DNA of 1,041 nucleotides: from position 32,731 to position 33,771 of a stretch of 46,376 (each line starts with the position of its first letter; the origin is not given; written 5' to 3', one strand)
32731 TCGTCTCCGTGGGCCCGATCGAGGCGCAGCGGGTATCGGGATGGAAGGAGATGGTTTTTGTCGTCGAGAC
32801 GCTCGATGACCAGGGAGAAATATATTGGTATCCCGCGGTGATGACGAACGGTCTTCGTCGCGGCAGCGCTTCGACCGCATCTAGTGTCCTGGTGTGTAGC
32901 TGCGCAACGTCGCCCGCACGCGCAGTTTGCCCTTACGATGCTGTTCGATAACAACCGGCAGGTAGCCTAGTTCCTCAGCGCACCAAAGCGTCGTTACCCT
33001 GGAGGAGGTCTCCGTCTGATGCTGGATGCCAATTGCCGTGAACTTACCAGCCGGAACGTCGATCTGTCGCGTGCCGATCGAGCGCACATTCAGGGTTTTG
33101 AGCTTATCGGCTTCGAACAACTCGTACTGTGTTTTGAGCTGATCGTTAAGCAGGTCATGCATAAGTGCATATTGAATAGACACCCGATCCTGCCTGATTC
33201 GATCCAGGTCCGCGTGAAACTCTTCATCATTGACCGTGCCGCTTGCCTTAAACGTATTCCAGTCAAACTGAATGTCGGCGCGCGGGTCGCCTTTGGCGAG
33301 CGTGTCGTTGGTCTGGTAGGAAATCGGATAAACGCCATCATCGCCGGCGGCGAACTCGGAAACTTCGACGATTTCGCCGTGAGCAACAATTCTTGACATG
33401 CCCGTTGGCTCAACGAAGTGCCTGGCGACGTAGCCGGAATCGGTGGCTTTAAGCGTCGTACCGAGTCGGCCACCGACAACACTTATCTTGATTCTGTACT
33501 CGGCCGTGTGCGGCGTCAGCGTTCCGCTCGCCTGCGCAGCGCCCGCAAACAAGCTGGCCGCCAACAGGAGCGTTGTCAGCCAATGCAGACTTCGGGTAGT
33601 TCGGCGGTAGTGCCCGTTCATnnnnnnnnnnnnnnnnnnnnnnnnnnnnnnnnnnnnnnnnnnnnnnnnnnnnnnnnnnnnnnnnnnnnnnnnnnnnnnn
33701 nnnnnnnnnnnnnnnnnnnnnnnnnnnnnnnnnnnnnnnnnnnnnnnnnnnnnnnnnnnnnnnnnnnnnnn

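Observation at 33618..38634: Divergent lipid-tailoring cassette: P450 - FAAL::ACP - KAS III facing DUF374 acyltransferase - DUF3108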

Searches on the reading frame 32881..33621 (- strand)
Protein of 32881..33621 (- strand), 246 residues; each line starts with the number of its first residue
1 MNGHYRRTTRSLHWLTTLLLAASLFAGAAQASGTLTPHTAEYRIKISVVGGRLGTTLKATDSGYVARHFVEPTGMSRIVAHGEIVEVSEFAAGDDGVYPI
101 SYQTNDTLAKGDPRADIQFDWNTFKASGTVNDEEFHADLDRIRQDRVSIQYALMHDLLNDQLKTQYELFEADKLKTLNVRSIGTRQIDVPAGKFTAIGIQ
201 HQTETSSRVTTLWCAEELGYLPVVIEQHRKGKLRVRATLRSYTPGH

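Call 6: search_protein_families(library=pfam, proteins=[window:32881-33621:-], max_evalue=0.01)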
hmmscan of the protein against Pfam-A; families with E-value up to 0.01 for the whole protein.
window:32881-33621:- (246 aa): 1 family
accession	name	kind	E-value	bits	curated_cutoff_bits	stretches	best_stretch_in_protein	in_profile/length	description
PF11306.15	DUF3108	-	2.8e-13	50.6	26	1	51-228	12-198/209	Protein of unknown function (DUF3108)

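Call 15: search_protein_families(library=ncbifam, proteins=[window:32881-33621:-], max_evalue=0.001)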
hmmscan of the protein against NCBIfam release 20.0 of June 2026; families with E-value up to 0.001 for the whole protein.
window:32881-33621:- (246 aa): 0 families

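Call 26: search_solved_structures(query=window:32881-33621:-, max_evalue=1)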
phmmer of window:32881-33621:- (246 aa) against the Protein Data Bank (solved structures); distinct sequences matched with E-value up to 1: 0.

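Call 36: find_homologous_proteins(query=window:32881-33621:-)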
Query window:32881-33621:- (246 aa): 1521 proteins with E <= 0.001 among 2498 candidates; the best 120 are listed.
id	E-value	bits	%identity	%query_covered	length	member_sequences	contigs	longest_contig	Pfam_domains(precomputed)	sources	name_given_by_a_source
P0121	1.5e-141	488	89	100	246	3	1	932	PF11306.16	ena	-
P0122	6.5e-140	482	89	99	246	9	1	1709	PF11306.16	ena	-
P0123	7.9e-140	482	87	100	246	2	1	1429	PF11306.16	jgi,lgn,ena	-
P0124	9.6e-139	479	86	99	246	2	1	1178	PF11306.16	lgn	-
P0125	6.5e-138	476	86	99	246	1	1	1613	PF11306.16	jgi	-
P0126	4.9e-136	470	84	100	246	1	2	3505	PF11306.16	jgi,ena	-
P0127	6.8e-135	466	83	100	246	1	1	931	PF11306.16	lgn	-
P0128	1.8e-132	458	83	100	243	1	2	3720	PF11306.16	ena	-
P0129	5.2e-132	456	83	100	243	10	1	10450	PF11306.16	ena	-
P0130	6.7e-131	453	84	99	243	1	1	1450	PF11306.16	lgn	-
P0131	2.7e-127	441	80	99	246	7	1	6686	PF11306.16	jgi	jgi:hypothetical protein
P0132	1.1e-126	439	79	100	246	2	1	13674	PF11306.16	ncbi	-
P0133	5.8e-126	437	80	100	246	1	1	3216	PF11306.16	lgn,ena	-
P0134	8.1e-126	436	80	99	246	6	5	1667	PF11306.16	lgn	-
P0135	3.5e-123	428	81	94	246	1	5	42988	PF11306.16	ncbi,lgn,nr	ncbi:MAG: DUF3108 domain-containing protein [Gammaproteobacteria bacterium]|nr:DUF3108 domain-contai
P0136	7.2e-123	427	77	99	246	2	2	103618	PF11306.16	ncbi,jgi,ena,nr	ncbi:MAG: DUF3108 domain-containing protein [Gammaproteobacteria bacterium]|nr:DUF3108 domain-contai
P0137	8.4e-118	410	82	91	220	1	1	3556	PF11306.16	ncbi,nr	ncbi:MAG: DUF3108 domain-containing protein, partial [Gammaproteobacteria bacterium]|nr:DUF3108 doma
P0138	5.5e-100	352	66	100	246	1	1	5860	PF11306.16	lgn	-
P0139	7.1e-99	348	65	98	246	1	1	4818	PF11306.16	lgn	-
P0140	2.9e-98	346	64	99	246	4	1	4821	PF11306.16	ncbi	-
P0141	3.7e-98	346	69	91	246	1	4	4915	PF11306.16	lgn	-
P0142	7.5e-98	345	67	97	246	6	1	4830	PF11306.16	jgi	-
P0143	3.3e-97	343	63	99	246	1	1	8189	PF11306.16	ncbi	-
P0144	1.5e-96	340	66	97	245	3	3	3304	PF11306.16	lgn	-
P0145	1.5e-96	340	65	99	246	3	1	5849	PF11306.16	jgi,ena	-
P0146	2.0e-96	340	64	97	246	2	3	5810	PF11306.16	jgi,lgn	-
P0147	3.0e-96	339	65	99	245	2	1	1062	PF11306.16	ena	-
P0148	4.3e-96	339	62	99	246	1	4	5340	PF11306.16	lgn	-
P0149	5.6e-96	339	69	92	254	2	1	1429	PF11306.16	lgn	-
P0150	1.1e-95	338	68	91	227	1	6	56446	PF11306.16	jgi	jgi:hypothetical protein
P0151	2.0e-94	333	67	92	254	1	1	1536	PF11306.16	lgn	-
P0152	2.2e-94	333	67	89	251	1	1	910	PF11306.16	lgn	-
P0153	2.5e-94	333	63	99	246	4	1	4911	PF11306.16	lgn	-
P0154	2.8e-94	333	63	95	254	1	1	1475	PF11306.16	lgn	-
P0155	7.4e-94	332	58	100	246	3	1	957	PF11306.16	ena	-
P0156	7.7e-94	332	65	91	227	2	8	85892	PF11306.16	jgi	jgi:hypothetical protein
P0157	2.2e-93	330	61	99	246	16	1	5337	PF11306.16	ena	-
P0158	2.8e-93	330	66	92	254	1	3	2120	PF11306.16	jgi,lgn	jgi:hypothetical protein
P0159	3.0e-93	330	64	97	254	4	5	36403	PF11306.16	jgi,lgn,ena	-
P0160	4.1e-93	329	61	100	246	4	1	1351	PF11306.16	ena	-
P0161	4.4e-93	329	62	99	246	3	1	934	PF11306.16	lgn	-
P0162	7.3e-93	328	60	99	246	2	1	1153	PF11306.16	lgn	-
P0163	8.6e-93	328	64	86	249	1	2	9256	PF11306.16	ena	-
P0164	9.2e-93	328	66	88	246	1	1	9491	PF11306.16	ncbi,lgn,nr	ncbi:MAG: DUF3108 domain-containing protein [Gammaproteobacteria bacterium]|nr:DUF3108 domain-contai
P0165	1.1e-92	328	64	94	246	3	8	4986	PF11306.16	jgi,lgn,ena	-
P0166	5.3e-92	326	62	96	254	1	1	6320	PF11306.16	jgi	-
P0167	8.7e-92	325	63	94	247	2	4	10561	PF11306.16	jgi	-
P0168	1.3e-91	324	63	94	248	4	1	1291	PF11306.16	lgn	-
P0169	2.1e-91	324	64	96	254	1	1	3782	PF11306.16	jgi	-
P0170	2.3e-91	323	62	94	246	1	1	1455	PF11306.16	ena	-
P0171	2.5e-91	323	60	100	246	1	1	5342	PF11306.16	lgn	-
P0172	4.0e-91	323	66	86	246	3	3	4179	PF11306.16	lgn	-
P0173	5.4e-91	322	62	94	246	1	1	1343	PF11306.16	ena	-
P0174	1.6e-90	321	61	96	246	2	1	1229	PF11306.16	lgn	-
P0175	2.5e-90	320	62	97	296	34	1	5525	PF11306.16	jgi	jgi:hypothetical protein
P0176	2.8e-90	320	62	93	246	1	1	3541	PF11306.16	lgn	-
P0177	3.7e-90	320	62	93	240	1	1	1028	PF11306.16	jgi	-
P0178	4.4e-90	319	65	87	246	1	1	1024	PF11306.16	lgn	-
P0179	7.6e-90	319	61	99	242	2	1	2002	PF11306.16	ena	-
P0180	1.3e-89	318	63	93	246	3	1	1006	PF11306.16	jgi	-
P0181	3.0e-89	317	60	99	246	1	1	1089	PF11306.16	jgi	-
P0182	3.4e-89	316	60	99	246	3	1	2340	PF11306.16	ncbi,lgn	-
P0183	3.5e-89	316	58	99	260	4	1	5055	PF11306.16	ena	-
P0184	4.7e-89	316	63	90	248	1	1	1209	PF11306.16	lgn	-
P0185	5.2e-89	316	60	95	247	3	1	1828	PF11306.16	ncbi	-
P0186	5.9e-89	316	63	92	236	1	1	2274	PF11306.16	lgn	-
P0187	6.5e-89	315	59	96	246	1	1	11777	PF11306.16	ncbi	-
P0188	7.6e-89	315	58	100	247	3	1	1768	PF11306.16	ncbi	-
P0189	7.9e-89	315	60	96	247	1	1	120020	PF11306.16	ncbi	-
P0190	9.9e-89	315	64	92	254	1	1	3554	PF11306.16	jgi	-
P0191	1.0e-88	315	61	93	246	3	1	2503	PF11306.16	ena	-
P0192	1.3e-88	315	61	93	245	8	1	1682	PF11306.16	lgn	-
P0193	1.4e-88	314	60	94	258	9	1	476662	PF11306.16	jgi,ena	-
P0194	1.4e-88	314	63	89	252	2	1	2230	PF11306.16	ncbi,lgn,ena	-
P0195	1.7e-88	314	61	94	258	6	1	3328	PF11306.16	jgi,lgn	-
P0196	1.7e-88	314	61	92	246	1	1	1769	PF11306.16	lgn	-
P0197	1.7e-88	314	63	92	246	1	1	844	PF11306.16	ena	-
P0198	2.6e-88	313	64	91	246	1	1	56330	PF11306.16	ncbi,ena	-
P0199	2.7e-88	313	61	96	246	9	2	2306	PF11306.16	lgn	-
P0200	5.1e-88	313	61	94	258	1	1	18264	PF11306.16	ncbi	-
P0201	6.1e-88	312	64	87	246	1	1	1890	PF11306.16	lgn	-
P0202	2.7e-87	310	60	84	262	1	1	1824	PF11306.16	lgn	-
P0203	3.4e-87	310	61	93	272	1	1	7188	PF11306.16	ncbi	ncbi:MAG: DUF3108 domain-containing protein [Woeseiaceae bacterium]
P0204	4.1e-87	310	61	93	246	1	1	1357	PF11306.16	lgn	-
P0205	7.0e-87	309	59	94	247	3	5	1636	PF11306.16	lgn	-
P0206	8.3e-87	309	61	89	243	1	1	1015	PF11306.16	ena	-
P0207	1.3e-86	308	60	89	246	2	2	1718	PF11306.16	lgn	-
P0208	1.3e-86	308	60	93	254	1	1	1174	PF11306.16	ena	-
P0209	1.5e-86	308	60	93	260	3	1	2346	PF11306.16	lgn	-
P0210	2.5e-86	307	61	92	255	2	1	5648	PF11306.16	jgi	-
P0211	3.0e-86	307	58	96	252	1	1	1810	PF11306.16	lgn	-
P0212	3.3e-86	307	60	96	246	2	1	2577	PF11306.16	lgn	-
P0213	3.4e-86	307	62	96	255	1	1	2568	PF11306.16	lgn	-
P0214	3.4e-86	307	60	93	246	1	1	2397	PF11306.16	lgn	-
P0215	4.4e-86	306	60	87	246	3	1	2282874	PF11306.16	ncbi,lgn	-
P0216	5.0e-86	306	59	99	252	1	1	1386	PF11306.16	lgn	-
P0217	5.2e-86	306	63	88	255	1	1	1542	PF11306.16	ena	-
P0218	7.1e-86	306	60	94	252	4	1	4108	PF11306.16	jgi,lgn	jgi:hypothetical protein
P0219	1.1e-85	305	61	94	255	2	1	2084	PF11306.16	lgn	-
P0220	2.2e-85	304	60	94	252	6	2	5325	PF11306.16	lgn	-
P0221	2.4e-85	304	60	94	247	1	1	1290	PF11306.16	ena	-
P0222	2.5e-85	304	59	91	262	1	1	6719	PF11306.16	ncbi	ncbi:MAG: DUF3108 domain-containing protein [Woeseiaceae bacterium]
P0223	2.6e-85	304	58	90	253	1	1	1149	PF11306.16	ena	-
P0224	2.7e-85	304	62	91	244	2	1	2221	PF11306.16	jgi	jgi:hypothetical protein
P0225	2.8e-85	304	62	85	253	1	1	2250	PF11306.16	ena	-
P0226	4.0e-85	303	59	97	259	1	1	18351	PF11306.16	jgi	jgi:hypothetical protein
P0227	5.3e-85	303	61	92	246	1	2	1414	PF11306.16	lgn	-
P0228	5.5e-85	303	59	95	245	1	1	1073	PF11306.16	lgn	-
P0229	6.1e-85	302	60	89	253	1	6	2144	PF11306.16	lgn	-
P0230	6.9e-85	302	59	94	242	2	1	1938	PF11306.16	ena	-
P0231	8.2e-85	302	60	92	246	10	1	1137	PF11306.16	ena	-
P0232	8.8e-85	302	60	94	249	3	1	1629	PF11306.16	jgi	jgi:hypothetical protein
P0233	9.1e-85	302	58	94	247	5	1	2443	PF11306.16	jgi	-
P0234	9.5e-85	302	60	92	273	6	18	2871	PF11306.16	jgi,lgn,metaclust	metaclust:\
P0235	1.0e-84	302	60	96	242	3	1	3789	PF11306.16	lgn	-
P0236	1.3e-84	301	64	86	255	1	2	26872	PF11306.16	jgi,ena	jgi:hypothetical protein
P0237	1.5e-84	301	57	100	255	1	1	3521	PF11306.16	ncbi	-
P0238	1.6e-84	301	60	86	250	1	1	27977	PF11306.16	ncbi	-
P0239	1.6e-84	301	59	96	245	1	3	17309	PF11306.16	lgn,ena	-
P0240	2.2e-84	301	60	94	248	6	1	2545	PF11306.16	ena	-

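Call 47: predict_structure(alignment_id=A2)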
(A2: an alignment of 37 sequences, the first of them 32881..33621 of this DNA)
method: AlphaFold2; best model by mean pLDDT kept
length: 246 residues; sequences in the alignment: 37
mean_pLDDT: 85.6   pTM: 0.78
mean pLDDT of the five models: 85.6, 85.5, 84.2, 81.5, 80.5
residues with pLDDT >= 90: 153; 70-90: 58; 50-70: 21; < 50: 14
segments of 3 or more residues with pLDDT < 50: 1-7, 25-31
pLDDT, mean of each block of 10 residues (from residue 1): 44 57 46 82 88 96 94 76 91 89 87 88 91 88 88 95 91 87 98 98 92 97 96 96 91
secondary structure, 60 per line:
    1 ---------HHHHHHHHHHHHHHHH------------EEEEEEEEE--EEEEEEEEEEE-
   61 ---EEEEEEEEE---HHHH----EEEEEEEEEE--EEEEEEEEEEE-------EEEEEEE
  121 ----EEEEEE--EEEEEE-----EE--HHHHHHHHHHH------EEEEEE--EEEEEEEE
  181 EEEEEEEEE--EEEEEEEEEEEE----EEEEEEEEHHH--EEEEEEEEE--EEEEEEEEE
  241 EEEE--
elements in order: H10-25 E38-46 E49-59 E64-72 H76-79 E84-93 E96-106 E114-120 E125-130 E133-138 H148-158 E165-170 E173-189 E192-203 E208-215 E221-229 E232-244

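Call 49: fold_search(model_id=the predicted structure, library=pdb)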
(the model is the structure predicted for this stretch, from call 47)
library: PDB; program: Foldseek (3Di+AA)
matches with E <= 10: 763; with E <= 0.001: 11
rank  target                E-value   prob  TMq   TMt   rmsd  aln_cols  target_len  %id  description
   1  6ntr_B                4.2e-08  1.00  0.57  0.58   5.5       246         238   14  Crystal Structure of Beta-barrel-like Protein of Domain of Unknown Function DUF1849 from Brucella abortus (released 2019-02-13)
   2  6ntr_C                7.0e-08  1.00  0.58  0.58   5.4       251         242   15  Crystal Structure of Beta-barrel-like Protein of Domain of Unknown Function DUF1849 from Brucella abortus (released 2019-02-13)
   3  6ntr_D                1.2e-07  1.00  0.57  0.59   5.4       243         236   13  Crystal Structure of Beta-barrel-like Protein of Domain of Unknown Function DUF1849 from Brucella abortus (released 2019-02-13)
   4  3m4w_C                1.7e-04  1.00  0.34  0.31   9.6       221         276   10  Structural basis for the negative regulation of bacterial stress response by RseB (released 2010-05-05)
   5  2p4b_C                2.0e-04  1.00  0.32  0.31   7.6       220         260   10  Crystal structure of E.coli RseB (released 2007-05-22)
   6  2v43_A                2.2e-04  1.00  0.32  0.31   7.7       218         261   11  Crystal structure of RseB: a sensor for periplasmic stress response in E. coli (released 2007-08-28)
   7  3fzx                  3.1e-04  1.00  0.35  0.39   9.1       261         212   10  CRYSTAL STRUCTURE OF A PUTATIVE EXPORTED PROTEIN WITH YMCC-LIKE FOLD (BF2203) FROM BACTEROIDES FRAGILIS NCTC 9343 AT 2.2 (released 2009-02-03)
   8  9fqr_Xh               4.6e-04  1.00  0.33  0.26  17.8       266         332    8  96-nm repeat of axonemal doublet microtubules from bovine sperm (released 2025-03-26)
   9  2p4b_B                6.5e-04  1.00  0.35  0.33  11.2       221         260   10  Crystal structure of E.coli RseB (released 2007-05-22)
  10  3m4w_A                8.4e-04  1.00  0.37  0.33   6.6       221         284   10  Structural basis for the negative regulation of bacterial stress response by RseB (released 2010-05-05)
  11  3m4w_D                9.7e-04  1.00  0.36  0.33  10.1       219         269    9  Structural basis for the negative regulation of bacterial stress response by RseB (released 2010-05-05)
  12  2v42_A                2.4e-03  1.00  0.38  0.33   6.8       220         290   10  Crystal structure of RseB: a sensor for periplasmic stress response in E. coli (released 2007-08-28)
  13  2zf3_F                2.4e-03  1.00  0.36  0.46  12.4       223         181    9  Crystal Structure of VioE (released 2008-01-01)
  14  2zf4_C                2.5e-03  1.00  0.37  0.47   9.9       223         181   10  Crystal Structure of VioE complexed with phenylpyruvic acid (released 2008-01-01)
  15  2zf4_E                2.8e-03  1.00  0.34  0.43   8.5       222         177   12  Crystal Structure of VioE complexed with phenylpyruvic acid (released 2008-01-01)
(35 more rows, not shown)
